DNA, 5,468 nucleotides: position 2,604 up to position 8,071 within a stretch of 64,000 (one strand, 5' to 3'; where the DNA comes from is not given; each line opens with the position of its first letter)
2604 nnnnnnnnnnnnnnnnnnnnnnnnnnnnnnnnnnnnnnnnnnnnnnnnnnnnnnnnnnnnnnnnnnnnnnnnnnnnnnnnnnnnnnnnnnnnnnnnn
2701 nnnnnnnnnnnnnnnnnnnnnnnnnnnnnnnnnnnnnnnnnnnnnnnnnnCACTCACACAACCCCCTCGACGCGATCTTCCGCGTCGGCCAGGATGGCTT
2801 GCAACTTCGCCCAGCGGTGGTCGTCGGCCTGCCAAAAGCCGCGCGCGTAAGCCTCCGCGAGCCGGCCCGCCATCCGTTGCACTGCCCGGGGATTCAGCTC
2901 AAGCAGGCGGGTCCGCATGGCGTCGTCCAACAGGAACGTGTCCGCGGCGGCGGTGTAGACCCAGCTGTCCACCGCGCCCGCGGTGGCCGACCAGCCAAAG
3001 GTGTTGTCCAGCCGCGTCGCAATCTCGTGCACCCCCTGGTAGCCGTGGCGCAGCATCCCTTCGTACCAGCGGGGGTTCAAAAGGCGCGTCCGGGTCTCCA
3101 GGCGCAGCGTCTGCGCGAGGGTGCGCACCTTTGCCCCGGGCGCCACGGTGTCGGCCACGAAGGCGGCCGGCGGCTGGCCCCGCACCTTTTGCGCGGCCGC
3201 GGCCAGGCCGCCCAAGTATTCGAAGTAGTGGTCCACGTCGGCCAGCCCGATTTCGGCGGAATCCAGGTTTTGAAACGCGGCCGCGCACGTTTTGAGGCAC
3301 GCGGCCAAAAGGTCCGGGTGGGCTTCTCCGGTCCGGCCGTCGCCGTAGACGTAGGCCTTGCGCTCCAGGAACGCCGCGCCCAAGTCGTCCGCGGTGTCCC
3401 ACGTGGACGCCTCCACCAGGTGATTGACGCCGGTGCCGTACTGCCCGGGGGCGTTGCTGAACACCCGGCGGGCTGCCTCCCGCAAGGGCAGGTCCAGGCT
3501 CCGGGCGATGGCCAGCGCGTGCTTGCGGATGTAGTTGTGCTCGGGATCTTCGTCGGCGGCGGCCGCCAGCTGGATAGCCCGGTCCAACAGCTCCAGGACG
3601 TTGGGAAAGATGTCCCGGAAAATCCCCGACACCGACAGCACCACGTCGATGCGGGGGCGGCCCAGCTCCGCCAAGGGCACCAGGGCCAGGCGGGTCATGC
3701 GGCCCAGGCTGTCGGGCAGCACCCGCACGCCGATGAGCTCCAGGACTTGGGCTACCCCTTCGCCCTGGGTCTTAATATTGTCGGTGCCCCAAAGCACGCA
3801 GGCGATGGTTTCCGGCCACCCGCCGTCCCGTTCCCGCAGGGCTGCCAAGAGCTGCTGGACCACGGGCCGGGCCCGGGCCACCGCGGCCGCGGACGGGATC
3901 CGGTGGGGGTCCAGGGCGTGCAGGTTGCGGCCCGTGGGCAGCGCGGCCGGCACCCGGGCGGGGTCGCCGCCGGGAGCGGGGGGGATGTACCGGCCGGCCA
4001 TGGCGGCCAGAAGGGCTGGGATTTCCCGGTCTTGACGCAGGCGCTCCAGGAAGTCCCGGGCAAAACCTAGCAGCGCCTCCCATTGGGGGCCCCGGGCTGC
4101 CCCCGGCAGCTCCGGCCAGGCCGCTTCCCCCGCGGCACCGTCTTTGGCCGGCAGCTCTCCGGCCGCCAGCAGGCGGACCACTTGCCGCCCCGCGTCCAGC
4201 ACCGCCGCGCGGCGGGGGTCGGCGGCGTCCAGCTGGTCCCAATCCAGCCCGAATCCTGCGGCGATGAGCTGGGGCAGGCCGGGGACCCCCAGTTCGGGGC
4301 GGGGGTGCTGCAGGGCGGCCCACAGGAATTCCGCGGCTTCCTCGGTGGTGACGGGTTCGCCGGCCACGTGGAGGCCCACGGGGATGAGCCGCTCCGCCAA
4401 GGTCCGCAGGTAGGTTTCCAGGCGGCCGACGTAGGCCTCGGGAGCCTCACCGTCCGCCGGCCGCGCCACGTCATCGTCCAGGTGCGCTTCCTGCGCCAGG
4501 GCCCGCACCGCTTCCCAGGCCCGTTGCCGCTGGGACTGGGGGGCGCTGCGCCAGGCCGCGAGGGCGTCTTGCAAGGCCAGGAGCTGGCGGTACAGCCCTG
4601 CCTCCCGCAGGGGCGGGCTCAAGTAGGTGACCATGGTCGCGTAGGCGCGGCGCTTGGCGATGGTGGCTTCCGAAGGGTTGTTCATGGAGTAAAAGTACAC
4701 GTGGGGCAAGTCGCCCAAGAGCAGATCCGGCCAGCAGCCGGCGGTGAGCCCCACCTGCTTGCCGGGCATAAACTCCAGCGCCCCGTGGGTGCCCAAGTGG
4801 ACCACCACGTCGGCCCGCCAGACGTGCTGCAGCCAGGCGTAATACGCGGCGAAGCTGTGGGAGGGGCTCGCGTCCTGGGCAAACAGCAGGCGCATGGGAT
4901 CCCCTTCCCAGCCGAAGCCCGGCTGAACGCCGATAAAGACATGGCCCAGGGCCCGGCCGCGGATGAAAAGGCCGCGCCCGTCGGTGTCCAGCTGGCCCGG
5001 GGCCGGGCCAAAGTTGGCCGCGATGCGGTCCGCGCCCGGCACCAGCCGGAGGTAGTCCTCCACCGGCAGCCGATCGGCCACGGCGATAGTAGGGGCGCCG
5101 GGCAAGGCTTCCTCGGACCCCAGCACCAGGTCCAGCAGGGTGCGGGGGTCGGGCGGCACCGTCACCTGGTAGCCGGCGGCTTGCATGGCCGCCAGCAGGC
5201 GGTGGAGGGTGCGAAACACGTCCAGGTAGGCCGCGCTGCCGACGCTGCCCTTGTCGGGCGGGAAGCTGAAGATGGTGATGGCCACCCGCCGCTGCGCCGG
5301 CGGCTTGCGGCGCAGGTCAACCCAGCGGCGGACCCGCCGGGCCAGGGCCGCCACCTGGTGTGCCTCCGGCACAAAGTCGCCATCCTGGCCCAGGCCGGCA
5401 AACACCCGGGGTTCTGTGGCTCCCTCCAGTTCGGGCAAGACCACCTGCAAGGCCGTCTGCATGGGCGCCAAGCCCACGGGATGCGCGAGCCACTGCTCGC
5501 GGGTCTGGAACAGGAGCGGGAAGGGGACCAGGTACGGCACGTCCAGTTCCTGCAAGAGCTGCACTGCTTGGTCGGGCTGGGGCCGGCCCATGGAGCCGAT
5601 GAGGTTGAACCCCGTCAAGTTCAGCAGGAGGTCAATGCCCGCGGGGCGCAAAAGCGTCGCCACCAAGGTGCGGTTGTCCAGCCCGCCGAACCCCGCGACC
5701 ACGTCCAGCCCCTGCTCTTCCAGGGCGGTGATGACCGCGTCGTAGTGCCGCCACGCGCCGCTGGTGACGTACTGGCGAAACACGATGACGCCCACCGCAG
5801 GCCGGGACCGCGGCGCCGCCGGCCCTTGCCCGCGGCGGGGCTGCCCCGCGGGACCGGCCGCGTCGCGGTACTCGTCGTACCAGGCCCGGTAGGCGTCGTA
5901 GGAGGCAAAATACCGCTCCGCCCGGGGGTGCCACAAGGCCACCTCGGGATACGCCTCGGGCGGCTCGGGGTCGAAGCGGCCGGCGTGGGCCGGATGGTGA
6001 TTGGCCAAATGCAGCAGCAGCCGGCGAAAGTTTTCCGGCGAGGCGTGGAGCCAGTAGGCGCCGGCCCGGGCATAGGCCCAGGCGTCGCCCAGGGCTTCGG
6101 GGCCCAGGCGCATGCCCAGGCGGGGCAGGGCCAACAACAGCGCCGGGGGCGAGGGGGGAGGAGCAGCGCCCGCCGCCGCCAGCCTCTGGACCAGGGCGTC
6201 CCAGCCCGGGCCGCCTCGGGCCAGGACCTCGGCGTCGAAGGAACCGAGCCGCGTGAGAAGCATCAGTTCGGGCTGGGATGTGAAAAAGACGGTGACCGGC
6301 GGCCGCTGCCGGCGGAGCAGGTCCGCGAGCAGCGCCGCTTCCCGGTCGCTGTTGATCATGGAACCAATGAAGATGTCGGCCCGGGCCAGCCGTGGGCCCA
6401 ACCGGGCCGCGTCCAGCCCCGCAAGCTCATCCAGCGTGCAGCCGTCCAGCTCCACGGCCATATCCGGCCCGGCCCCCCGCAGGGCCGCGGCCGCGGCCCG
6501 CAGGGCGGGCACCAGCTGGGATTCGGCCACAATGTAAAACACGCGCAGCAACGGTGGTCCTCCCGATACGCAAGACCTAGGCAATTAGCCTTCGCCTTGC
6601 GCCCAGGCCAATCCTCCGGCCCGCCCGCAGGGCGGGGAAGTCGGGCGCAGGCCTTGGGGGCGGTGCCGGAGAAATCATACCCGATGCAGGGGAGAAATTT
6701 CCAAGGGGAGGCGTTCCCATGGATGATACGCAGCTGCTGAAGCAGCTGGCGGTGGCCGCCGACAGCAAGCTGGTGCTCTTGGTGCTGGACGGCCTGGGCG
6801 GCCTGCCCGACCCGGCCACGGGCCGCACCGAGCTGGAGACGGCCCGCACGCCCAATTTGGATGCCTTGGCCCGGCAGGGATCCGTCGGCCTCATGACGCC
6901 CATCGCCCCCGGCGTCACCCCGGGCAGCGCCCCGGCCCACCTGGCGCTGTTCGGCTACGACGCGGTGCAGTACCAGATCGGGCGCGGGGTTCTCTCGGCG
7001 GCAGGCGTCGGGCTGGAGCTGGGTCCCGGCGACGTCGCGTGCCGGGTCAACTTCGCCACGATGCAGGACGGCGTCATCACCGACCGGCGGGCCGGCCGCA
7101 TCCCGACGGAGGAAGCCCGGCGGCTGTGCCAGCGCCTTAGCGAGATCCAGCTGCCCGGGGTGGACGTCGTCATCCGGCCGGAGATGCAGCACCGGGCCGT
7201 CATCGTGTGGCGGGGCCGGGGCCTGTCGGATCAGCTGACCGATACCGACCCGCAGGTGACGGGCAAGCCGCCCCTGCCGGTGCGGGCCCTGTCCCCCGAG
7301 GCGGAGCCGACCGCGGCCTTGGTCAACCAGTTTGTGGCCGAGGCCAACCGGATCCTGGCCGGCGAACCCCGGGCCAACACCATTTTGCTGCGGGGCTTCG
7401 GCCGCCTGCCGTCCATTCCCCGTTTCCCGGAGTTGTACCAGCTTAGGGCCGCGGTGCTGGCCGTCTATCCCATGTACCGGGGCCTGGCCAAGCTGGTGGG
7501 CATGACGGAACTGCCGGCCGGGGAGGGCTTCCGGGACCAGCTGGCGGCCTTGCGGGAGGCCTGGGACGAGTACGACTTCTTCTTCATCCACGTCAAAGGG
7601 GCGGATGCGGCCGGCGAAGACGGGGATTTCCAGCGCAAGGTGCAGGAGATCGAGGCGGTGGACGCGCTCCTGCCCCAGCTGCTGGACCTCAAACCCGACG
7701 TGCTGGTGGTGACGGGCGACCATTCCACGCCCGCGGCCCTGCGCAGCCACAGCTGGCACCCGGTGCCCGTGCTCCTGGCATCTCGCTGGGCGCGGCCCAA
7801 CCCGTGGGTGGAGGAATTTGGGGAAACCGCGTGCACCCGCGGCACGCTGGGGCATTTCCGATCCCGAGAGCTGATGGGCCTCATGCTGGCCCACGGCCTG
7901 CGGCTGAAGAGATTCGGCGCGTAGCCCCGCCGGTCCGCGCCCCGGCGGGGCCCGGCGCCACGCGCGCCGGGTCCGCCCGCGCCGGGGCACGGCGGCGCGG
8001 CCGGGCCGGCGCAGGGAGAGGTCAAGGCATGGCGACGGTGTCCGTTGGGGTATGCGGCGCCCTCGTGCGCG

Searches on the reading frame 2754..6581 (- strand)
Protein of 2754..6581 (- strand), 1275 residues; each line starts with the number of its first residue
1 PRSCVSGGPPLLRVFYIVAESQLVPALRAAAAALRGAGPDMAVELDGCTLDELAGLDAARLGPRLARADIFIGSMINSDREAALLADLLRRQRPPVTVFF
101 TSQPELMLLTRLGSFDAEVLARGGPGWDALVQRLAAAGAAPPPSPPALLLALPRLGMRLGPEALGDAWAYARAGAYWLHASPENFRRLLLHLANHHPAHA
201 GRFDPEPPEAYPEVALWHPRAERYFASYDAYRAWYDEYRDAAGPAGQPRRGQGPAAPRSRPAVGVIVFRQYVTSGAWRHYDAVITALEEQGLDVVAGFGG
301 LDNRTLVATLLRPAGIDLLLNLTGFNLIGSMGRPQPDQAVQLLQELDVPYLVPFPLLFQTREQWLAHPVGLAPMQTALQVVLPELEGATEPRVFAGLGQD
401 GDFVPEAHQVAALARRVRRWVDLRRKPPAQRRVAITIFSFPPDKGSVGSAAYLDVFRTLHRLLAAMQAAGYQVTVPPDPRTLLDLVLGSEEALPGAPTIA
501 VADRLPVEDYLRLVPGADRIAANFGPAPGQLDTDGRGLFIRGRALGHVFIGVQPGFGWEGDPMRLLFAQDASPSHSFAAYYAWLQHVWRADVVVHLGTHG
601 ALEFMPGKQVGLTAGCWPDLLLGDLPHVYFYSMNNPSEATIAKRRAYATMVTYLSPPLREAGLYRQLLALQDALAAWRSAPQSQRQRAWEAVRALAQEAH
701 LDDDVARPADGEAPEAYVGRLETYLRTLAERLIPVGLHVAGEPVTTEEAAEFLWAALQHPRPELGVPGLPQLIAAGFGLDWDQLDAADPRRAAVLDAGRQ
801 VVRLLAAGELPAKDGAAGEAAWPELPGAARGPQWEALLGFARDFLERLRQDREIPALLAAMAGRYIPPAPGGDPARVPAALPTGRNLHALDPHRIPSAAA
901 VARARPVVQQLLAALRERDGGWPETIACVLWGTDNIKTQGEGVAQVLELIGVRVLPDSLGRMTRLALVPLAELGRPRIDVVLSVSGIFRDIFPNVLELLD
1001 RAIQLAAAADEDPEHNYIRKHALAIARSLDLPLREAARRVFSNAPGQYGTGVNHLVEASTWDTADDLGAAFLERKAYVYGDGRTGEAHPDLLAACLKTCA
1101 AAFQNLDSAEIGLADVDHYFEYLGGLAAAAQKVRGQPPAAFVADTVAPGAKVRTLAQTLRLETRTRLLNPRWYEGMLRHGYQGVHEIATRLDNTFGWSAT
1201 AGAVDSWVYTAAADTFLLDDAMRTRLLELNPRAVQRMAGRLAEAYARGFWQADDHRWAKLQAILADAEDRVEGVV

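Call 61: search_protein_families(library=pfam, proteins=[window:2754-6581:-], max_evalue=0.00001)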
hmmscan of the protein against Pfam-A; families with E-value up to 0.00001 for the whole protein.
window:2754-6581:- (1275 aa): 2 families
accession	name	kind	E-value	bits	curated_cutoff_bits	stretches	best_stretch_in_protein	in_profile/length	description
PF02514.21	CobN-Mg_chel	-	0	1140.5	24.5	1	175-1255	2-1088/1090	CobN/Magnesium Chelatase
PF11965.13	DUF3479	-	1.5e-14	54.9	27.4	1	13-118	1-108/159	Domain of unknown function (DUF3479)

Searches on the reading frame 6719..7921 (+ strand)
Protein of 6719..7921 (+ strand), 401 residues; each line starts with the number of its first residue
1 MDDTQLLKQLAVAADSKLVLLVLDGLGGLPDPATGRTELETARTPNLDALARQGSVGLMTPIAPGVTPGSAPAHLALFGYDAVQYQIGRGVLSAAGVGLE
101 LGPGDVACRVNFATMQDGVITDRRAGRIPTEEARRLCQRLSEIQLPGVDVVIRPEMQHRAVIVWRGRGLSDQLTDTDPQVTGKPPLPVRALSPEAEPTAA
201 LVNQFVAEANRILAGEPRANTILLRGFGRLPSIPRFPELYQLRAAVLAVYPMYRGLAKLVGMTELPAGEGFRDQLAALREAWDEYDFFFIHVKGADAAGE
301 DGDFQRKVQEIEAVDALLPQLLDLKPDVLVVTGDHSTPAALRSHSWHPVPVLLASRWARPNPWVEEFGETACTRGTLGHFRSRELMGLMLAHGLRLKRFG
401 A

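Call 61: search_protein_families(library=pfam, proteins=[window:6719-7921:+], max_evalue=0.00001)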
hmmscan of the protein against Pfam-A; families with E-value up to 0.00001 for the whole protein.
window:6719-7921:+ (401 aa): 2 families
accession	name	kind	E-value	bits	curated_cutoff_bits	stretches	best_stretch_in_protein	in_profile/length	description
PF10143.14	PhosphMutase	-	5e-51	173.4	21.5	1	51-217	1-168/170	2,3-bisphosphoglycerate-independent phosphoglycerate mutase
PF01676.23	Metalloenzyme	-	6.5e-42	144.2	24.3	1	17-390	2-250/252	Metalloenzyme superfamily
